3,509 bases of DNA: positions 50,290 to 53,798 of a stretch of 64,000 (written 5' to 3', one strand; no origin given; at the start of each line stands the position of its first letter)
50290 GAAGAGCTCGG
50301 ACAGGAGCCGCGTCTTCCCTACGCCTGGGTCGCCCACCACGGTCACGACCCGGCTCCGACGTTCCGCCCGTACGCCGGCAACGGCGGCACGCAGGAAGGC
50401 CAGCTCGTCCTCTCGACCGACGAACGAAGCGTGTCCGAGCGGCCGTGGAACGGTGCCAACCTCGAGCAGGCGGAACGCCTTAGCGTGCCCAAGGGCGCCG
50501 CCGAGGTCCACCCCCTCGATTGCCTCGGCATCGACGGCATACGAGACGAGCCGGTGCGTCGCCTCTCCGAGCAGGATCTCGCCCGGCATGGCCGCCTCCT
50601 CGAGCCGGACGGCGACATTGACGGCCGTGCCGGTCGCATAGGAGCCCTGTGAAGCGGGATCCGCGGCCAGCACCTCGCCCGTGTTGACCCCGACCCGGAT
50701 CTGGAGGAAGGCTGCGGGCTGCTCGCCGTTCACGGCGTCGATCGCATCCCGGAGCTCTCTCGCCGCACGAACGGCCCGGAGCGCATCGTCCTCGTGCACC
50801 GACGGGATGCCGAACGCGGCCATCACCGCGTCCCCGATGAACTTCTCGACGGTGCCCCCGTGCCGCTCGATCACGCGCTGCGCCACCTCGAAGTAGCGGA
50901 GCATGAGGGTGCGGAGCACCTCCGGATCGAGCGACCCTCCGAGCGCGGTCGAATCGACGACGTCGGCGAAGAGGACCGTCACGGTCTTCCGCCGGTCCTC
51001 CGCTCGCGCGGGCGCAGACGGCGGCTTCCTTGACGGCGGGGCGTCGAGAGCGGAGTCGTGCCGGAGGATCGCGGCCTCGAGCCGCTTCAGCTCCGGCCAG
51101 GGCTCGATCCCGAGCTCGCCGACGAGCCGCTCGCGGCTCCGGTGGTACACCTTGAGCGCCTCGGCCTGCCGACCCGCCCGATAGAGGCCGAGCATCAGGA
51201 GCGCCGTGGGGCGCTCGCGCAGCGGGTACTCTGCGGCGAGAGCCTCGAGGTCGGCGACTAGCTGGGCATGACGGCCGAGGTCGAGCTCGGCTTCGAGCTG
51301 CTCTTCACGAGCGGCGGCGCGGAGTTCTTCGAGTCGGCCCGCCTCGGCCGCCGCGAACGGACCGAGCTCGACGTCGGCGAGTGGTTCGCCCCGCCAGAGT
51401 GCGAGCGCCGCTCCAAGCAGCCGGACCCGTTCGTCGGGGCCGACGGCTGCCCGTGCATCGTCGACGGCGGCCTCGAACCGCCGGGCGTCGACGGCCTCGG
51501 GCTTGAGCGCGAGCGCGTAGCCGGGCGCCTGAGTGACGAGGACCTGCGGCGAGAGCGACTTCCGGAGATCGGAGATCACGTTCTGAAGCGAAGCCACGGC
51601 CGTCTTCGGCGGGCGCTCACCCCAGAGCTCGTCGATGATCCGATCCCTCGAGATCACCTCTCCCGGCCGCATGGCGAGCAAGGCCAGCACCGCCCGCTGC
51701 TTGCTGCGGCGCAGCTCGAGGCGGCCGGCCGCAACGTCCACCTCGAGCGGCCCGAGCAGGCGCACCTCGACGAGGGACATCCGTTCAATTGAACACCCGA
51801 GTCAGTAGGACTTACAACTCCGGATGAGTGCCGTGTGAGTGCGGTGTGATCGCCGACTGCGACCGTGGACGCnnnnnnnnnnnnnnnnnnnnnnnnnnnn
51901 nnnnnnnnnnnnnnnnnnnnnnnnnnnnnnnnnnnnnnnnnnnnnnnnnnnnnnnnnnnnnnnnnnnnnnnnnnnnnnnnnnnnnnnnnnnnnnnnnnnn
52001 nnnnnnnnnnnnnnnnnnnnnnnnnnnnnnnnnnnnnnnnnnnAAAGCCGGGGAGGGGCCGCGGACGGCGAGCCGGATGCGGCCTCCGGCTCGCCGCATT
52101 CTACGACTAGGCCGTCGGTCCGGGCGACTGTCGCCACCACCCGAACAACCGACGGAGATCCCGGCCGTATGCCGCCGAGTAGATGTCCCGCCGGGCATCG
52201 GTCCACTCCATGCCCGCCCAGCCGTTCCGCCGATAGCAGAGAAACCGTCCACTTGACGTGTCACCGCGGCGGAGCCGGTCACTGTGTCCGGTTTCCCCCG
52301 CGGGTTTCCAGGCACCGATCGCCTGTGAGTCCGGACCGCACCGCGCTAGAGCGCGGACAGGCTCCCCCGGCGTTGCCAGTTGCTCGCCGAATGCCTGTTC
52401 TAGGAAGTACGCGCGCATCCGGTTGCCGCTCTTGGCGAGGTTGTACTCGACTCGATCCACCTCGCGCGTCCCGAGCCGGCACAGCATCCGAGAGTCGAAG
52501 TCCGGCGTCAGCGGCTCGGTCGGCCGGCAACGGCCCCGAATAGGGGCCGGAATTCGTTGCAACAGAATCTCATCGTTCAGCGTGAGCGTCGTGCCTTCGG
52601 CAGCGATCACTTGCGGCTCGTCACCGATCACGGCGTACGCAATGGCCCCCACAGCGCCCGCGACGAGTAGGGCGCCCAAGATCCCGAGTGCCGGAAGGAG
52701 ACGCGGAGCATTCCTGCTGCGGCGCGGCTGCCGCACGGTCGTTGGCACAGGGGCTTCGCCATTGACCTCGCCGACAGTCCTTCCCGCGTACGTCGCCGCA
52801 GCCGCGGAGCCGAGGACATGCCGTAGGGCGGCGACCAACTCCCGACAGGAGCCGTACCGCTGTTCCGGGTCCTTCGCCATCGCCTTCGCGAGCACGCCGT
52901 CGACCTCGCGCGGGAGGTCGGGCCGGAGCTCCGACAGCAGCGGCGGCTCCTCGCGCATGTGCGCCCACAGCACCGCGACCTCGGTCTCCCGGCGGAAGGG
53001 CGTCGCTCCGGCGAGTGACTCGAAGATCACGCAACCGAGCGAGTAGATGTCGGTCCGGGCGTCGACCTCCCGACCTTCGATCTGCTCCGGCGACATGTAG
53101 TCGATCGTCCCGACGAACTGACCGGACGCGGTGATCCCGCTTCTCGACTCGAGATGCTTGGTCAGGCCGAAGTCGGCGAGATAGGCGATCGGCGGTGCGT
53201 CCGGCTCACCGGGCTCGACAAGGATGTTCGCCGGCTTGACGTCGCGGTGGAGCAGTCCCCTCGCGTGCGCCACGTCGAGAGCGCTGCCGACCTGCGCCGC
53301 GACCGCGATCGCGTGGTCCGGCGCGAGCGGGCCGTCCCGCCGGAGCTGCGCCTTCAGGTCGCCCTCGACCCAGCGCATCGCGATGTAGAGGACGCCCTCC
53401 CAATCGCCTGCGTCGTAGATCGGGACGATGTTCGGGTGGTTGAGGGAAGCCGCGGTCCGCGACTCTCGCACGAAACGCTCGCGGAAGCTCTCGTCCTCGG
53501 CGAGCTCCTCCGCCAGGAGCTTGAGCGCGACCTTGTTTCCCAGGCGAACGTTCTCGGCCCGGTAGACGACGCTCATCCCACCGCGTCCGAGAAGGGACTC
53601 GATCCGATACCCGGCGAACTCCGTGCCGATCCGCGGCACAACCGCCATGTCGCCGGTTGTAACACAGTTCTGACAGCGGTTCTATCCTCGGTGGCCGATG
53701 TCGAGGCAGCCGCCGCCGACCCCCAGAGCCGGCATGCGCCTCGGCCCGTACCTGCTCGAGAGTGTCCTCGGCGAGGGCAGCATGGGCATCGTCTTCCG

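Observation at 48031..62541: Duplicated AfsR-like signalling island: SARP regulators with an inserted nucleotide-cyclase domain, flanking two Ser/Thr kinases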

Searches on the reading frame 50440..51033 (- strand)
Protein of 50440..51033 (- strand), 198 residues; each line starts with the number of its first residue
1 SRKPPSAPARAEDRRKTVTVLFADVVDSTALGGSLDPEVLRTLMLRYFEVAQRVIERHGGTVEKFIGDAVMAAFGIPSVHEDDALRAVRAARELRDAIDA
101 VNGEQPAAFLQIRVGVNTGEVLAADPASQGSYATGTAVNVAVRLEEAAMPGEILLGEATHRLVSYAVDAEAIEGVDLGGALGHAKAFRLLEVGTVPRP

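Call 23: search_solved_structures(query=window:50440-51033:-, max_evalue=0.01, show_alignments=5)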
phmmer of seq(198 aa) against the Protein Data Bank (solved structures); distinct sequences matched with E-value up to 0.01: 54.
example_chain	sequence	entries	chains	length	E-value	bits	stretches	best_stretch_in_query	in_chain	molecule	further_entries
2w01_A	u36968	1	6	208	5.5e-21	78.6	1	13-160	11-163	ADENYLATE CYCLASE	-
6fht_A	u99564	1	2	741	1.5e-20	77.2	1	13-160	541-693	Bacteriophytochrome,Adenylate cyclase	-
3r5g_A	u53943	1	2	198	6.3e-20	75.1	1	10-165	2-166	CyaB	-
1wc0_A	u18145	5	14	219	1.4e-15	61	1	15-172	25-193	ADENYLATE CYCLASE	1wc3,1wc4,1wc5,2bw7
1wc1_A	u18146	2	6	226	2.4e-15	60.2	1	16-172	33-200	ADENYLATE CYCLASE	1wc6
5mbg_A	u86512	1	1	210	1.4e-11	47.9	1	19-147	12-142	Beta subunit of photoactivated adenylyl cyclase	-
6sir_A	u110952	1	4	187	3e-11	46.9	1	8-167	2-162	Nucleotide cyclase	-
5oyh_A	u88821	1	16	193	3e-11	46.8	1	16-167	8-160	Nucleotide cyclase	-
5mbj_A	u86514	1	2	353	3.2e-11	46.8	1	17-147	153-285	Beta subunit of photoactivated adenylyl cyclase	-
5mbk_A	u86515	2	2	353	3.2e-11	46.8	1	17-147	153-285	Beta subunit of photoactivated adenylyl cyclase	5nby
5m27_A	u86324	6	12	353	3.2e-11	46.8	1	17-147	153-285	Beta subunit of photoactivated adenylyl cyclase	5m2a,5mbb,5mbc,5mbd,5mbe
5mbh_A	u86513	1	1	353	5.3e-11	46.1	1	17-147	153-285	Beta subunit of photoactivated adenylyl cyclase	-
6aoa_A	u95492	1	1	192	1e-10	45.1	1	16-173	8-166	Bacterio-rhodopsin/guanylyl cyclase 1 fusion protein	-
5o5k_A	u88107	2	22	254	2.5e-10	43.8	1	10-161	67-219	Adenylate cyclase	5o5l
6ao9_A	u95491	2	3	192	2.9e-10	43.7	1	16-173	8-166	Bacterio-rhodopsin/guanylyl cyclase 1 fusion protein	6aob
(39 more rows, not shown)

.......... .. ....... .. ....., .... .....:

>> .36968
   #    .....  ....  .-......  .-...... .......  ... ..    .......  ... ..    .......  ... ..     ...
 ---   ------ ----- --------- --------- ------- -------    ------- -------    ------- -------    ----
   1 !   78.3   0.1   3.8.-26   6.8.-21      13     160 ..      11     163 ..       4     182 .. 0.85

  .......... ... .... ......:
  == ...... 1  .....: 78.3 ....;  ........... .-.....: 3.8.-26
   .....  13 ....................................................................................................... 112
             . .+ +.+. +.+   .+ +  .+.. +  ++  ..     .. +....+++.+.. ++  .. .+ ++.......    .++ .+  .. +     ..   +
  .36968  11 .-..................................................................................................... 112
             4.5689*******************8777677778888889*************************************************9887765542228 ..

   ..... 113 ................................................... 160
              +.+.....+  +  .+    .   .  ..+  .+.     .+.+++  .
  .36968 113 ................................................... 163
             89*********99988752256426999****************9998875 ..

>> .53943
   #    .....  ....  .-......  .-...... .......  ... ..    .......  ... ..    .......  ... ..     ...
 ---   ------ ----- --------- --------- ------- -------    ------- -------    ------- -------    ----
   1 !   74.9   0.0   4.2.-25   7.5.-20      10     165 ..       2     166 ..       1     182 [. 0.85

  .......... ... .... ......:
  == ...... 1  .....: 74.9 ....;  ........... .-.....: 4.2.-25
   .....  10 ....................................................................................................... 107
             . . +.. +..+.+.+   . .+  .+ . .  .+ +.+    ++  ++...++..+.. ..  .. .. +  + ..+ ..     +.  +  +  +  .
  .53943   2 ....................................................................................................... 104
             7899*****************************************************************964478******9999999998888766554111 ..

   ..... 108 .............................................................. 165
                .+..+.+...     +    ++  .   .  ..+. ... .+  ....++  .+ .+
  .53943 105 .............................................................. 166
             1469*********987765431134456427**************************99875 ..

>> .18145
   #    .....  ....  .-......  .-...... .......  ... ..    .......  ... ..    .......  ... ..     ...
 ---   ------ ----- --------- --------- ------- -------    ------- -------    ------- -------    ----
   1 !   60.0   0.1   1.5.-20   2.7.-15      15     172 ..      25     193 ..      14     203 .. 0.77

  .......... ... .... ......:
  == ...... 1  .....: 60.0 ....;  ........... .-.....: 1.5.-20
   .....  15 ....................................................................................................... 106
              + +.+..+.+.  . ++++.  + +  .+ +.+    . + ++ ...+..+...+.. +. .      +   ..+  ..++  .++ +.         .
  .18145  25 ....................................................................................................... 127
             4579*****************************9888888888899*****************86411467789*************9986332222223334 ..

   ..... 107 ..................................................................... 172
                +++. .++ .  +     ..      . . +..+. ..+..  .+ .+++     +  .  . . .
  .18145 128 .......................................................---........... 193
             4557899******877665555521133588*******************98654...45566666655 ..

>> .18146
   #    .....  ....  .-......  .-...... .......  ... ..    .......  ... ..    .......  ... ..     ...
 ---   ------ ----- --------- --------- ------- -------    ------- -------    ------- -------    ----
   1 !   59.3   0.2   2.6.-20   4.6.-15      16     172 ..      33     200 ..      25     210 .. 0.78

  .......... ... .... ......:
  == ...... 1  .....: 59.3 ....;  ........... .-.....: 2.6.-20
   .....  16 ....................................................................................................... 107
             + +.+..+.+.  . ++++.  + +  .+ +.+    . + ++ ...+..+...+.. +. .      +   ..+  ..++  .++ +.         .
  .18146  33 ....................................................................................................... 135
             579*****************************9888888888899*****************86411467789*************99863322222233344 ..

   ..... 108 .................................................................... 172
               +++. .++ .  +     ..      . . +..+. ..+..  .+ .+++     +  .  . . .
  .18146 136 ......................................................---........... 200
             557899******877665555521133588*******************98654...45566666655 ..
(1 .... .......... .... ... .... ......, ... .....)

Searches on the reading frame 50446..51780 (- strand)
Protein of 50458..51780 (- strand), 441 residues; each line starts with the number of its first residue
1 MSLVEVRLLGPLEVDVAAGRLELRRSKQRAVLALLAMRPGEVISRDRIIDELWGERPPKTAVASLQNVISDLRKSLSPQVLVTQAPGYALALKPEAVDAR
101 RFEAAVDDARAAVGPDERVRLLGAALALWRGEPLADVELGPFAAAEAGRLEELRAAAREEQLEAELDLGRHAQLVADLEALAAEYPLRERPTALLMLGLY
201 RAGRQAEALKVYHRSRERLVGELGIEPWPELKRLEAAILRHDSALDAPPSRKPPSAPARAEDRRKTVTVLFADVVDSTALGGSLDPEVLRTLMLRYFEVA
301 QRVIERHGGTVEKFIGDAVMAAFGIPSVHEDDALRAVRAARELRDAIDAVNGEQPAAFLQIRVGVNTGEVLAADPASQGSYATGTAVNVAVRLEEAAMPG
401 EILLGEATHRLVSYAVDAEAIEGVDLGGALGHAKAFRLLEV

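Call 36: find_related_loci(query=window:50458-51780:-, collection=metagenome_contigs, flank=10000)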
Query seq(441 aa) (441 aa) in metagenome_contigs; peptide patterns used: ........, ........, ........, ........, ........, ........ (x = any residue, [..] = any of these).
600 stretches matched a pattern (row limit reached: there are more); 574 encode a relative of the query (tblastn E <= 1e-3); the best 80 are kept; 80 distinct loci.
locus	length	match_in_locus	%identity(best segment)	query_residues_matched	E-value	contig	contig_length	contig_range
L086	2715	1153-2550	50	2-441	1e-113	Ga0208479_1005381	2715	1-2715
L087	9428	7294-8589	52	4-441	1e-106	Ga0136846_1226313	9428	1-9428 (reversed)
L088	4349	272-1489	50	4-422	3e-104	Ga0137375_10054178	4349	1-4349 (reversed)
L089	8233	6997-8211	51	4-421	4e-103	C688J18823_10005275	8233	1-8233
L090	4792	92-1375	51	4-441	1e-101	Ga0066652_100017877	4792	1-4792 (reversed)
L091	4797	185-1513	46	4-439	8e-99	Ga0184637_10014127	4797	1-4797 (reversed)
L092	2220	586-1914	46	4-439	5e-103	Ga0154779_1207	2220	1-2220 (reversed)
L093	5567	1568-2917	42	2-441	4e-85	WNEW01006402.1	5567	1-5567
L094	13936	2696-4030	43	4-441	4e-84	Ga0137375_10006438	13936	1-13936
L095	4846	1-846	51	162-441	4e-76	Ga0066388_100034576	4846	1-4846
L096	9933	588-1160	61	254-441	3e-61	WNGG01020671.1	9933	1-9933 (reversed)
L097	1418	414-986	55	254-441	1e-63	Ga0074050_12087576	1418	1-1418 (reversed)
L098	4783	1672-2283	55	242-441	5e-58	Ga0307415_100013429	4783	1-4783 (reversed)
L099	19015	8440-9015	57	253-441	9e-58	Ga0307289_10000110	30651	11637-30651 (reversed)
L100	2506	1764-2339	58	254-441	2e-58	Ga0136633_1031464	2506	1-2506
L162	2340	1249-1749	55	262-438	2e-49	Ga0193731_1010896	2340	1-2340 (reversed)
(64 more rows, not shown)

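Call 89: predict_structure(alignment_id=A3)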
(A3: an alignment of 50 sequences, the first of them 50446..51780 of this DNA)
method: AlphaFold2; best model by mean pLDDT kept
length: 445 residues; sequences in the alignment: 50
mean_pLDDT: 91.0   pTM: 0.57
mean pLDDT of the five models: 91.0, 87.5, 86.8, 86.3, 83.0
residues with pLDDT >= 90: 346; 70-90: 71; 50-70: 18; < 50: 10
segments of 3 or more residues with pLDDT < 50: 253-260
pLDDT, mean of each block of 10 residues (from residue 1): 87 91 94 97 96 90 95 93 95 97 98 96 98 89 93 98 96 95 95 98 96 95 93 97 84 45 81 91 89 94 95 92 84 96 94 84 95 64 87 96 97 95 86 94 70
secondary structure, 60 per line:
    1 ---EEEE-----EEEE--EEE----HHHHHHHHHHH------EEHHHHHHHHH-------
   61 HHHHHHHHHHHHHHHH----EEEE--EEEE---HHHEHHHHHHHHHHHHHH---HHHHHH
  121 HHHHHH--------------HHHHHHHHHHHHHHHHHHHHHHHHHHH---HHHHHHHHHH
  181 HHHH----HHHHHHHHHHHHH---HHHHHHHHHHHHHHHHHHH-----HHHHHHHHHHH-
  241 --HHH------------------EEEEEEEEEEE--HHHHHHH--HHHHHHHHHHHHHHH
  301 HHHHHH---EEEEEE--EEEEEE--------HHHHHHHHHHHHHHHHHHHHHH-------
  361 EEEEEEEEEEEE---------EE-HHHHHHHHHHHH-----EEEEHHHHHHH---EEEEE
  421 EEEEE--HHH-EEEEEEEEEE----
elements in order: E4-7 E13-16 E19-21 H26-36 H45-53 H61-76 E81-84 E87-90 H98-111 H115-126 H141-167 H171-184 H189-201 H205-223 H229-239 E264-274 H277-283 H286-306 E310-315 E318-323 H332-353 E361-372 H385-396 E402-405 H406-412 E416-425 E432-441

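Call 91: fold_search(model_id=the predicted structure, library=pdb)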
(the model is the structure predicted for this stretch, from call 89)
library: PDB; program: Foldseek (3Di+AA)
matches with E <= 10: 1264; with E <= 0.001: 198
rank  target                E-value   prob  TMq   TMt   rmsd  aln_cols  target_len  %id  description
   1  8k60_I                6.5e-19  1.00  0.52  0.90   1.9       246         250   43  Cryo-EM structure of Streptomyces coelicolor transcription initiation complex with the global transcription factor Afs (released 2024-07-31)
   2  8k60_J                8.8e-19  1.00  0.51  0.90   2.1       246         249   43  Cryo-EM structure of Streptomyces coelicolor transcription initiation complex with the global transcription factor Afs (released 2024-07-31)
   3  8hvr_I                1.1e-17  1.00  0.51  0.87   2.3       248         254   43  Cryo-EM structure of AfsR-dependent transcription activation complex with afsS promoter (released 2023-12-27)
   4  2ff4_B                2.1e-15  1.00  0.50  0.60   2.5       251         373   35  Mycobacterium tuberculosis EmbR in complex with low affinity phosphopeptide (released 2006-01-24)
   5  2ff4_A                6.2e-15  1.00  0.51  0.59   2.3       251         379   35  Mycobacterium tuberculosis EmbR in complex with low affinity phosphopeptide (released 2006-01-24)
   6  2fez                  8.4e-15  1.00  0.50  0.60   2.2       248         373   36  Mycobacterium tuberculosis EmbR (released 2006-01-24)
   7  1wc3_B                9.2e-14  1.00  0.36  0.78   3.1       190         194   25  Soluble adenylyl cyclase CyaC from S. platensis in complex with alpha, beta-methylene-ATP and Strontium (released 2004-12-20)
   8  3r5g_A                1.7e-13  1.00  0.38  0.85   2.5       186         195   29  Crystal structure of the adenylyl cyclase CyaB from P. aeruginosa (released 2012-01-11)
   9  3r5g_B                2.1e-13  1.00  0.39  0.86   2.2       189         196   28  Crystal structure of the adenylyl cyclase CyaB from P. aeruginosa (released 2012-01-11)
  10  6fht_B                2.2e-13  1.00  0.39  0.24  10.2       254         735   27  Crystal structure of an artificial phytochrome regulated adenylate/guanylate cyclase in its dark adapted Pr form (released 2018-04-18)
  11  2w01_C                2.4e-13  1.00  0.39  0.84   2.0       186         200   29  Crystal structure of the guanylyl cyclase Cya2 (released 2008-09-30)
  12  1wc1_B                2.7e-13  1.00  0.36  0.80   2.9       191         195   25  Soluble adenylyl cyclase CyaC from S. platensis in complex with Rp- ATPalphaS (released 2004-12-20)
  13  1wc0_B                2.7e-13  1.00  0.35  0.77   3.3       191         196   25  Soluble adenylyl cyclase CyaC from S. platensis in complex with alpha, beta-methylene-ATP (released 2004-12-20)
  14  1wc1_A                3.4e-13  1.00  0.36  0.79   2.9       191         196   25  Soluble adenylyl cyclase CyaC from S. platensis in complex with Rp- ATPalphaS (released 2004-12-20)
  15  1wc1_C                3.4e-13  1.00  0.36  0.81   2.9       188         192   26  Soluble adenylyl cyclase CyaC from S. platensis in complex with Rp- ATPalphaS (released 2004-12-20)
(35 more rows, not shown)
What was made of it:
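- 48031..51780 (-): P1: SARP-CHD-AAA_16-TPR regulator, 1249 aa. wHTH about aa 1-95 (51496..51780); BTAD aa 97-239 (51064..51492); CHD aa 263-420 (50521..50994); AAA_16 aa 453-622 (49915..50424); TPR-like about aa 831-1249 (48034..49290). Calls 89 and 91: AF2 model of aa 1-445 has pLDDT 91; the SARP part matches AfsR at TM 0.90 and the CHD part matches Ma1120, Rv1900c, CyaB and Cya2 at TM 0.85-0.91.
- On SARP family (OmpR-type wHTH + BTAD): The AF2 model matches the AfsR SARP domain at TM 0.90 and EmbR over the SARP region at rmsd 2.2-2.5 A (call 91).
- On Class III nucleotidyl cyclase: Foldseek TM 0.85-0.91 to Ma1120, Rv1900c, CyaB and Cya2 (call 91).
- SARP fold: AfsR TM 0.90 (call 91). CHD fold: TM 0.85-0.91 to solved cyclases (call 91).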

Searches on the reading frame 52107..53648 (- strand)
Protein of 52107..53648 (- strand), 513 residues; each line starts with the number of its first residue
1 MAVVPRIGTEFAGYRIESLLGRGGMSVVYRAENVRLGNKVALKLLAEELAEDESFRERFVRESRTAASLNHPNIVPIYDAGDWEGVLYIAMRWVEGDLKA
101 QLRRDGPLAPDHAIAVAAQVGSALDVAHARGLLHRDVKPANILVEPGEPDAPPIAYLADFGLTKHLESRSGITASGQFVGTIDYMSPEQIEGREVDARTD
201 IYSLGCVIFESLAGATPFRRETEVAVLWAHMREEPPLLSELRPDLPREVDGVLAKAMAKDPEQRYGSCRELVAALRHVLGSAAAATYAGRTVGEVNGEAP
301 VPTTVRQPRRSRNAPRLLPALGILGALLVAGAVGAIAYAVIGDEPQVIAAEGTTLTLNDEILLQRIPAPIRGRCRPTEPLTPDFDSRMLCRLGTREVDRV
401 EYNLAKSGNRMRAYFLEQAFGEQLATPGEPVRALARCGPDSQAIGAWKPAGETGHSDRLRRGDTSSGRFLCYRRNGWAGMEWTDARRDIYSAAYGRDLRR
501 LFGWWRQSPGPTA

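Call 7: search_protein_families(library=pfam, proteins=[window:52107-53648:-], max_evalue=0.01)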
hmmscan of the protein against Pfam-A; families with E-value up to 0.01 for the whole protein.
window:52107-53648:- (513 aa): 3 families
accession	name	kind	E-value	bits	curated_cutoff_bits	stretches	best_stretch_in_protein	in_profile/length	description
PF00069.31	Pkinase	-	3.8e-48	164.6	31.7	1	14-269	1-255/263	Protein kinase domain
PF07714.23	PK_Tyr_Ser-Thr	-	9e-30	104.3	23.1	1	16-265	3-249/258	Protein tyrosine and serine/threonine kinase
PF17667.7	Pkinase_fungal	-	0.00012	21.4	24.1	1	129-203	305-378/387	Fungal protein kinase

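Call 56: search_protein_families(library=ncbifam, proteins=[window:52107-53648:-], max_evalue=0.01)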
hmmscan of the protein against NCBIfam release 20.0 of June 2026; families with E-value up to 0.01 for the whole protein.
window:52107-53648:- (513 aa): 12 families
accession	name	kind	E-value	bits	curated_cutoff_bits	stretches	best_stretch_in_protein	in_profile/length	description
NF033483.0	PknB_PASTA_kin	equivalog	3.5e-94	316.8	450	1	14-286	9-276/563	Stk1 family PASTA domain-containing Ser/Thr kinase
NF052427.1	StpK7MSMEG_1200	equivalog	1.6e-77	261.4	900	1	9-294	4-285/601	serine/threonine protein kinase StpK7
NF009651.0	PRK13184.1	equivalog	7.2e-46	156.6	839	1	14-279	4-291/932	serine/threonine-protein kinase PknD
NF047741.1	antiphage_MADS6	equivalog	1.1e-42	146.4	460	2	98-289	285-471/612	methylation-associated defense system protein kinase MAD6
TIGR03903.1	TOMM_kin_cyc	equivalog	2.9e-40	138.1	705.75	1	37-278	3-247/1267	TOMM system kinase/cyclase fusion protein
NF053615.1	SerThrKinAfsKStmc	equivalog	3.7e-31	108.6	1300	1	18-282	19-272/809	protein serine/threonine kinase AfsK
NF038150.1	lanthi_synth_IV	equivalog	1.1e-22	80.2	650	1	14-284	191-462/851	class IV lanthionine synthetase LanL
NF033442.0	BREX_PglW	equivalog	2e-20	72.2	990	2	9-165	508-662/1391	BREX system serine/threonine kinase PglW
NF038151.1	lanthi_synth_III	equivalog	1.6e-09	36.7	575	1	14-263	222-476/833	class III lanthionine synthetase LanKC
NF043056.1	T4SS_LegK1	equivalog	3.3e-09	35.9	550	1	130-208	208-280/516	Dot/Icm T4SS effector kinase LegK1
TIGR03724.2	arch_bud32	equivalog_domain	0.0005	19.6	125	1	57-167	38-135/193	KEOPS complex kinase/ATPase Bud32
NF058632.1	SerThrKinPrkT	equivalog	0.0015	17.6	280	1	14-146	23-152/322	serine/threonine protein kinase PrkT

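Call 86: search_protein_families(library=padloc, proteins=[window:52107-53648:-], max_evalue=0.001)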
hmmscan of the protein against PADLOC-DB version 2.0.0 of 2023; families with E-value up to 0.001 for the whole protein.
window:52107-53648:- (513 aa): 35 families (the best 25 are shown)
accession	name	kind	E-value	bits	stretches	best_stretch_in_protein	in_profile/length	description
PDLC04043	PD-T4-6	-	1.5e-108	361.8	1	7-341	10-331/452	-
PDLC04053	PD-T4-6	-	2.6e-103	343.7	1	8-288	5-281/311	-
PDLC04039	PD-T4-6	-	1.4e-96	322.3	1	6-307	8-302/458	-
PDLC04042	PD-T4-6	-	4.6e-95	316.6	1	12-281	9-275/292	-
PDLC04061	PD-T4-6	-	1e-91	307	1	14-299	18-302/510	-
PDLC04054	PD-T4-6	-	1.1e-91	305.8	1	8-304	6-298/347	-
PDLC04052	PD-T4-6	-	1.5e-85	286.3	1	14-337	11-346/496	-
PDLC04041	PD-T4-6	-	5.1e-84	281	1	10-290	26-305/443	-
PDLC04060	PD-T4-6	-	1.1e-81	273.2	1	14-280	10-271/486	-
PDLC04040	PD-T4-6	-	1.6e-75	252.9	1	19-280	1-267/547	-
PDLC04057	PD-T4-6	-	1.9e-73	246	1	11-286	6-278/443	-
PDLC04047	PD-T4-6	-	1.5e-68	229.3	1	12-282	10-276/327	-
PDLC04138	mad6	-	1.5e-65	220.3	1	13-285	52-320/659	mads_6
PDLC04048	PD-T4-6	-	1.4e-63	213.4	1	7-278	4-272/354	-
PDLC04050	PD-T4-6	-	2.7e-57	192.7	1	12-284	63-332/480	-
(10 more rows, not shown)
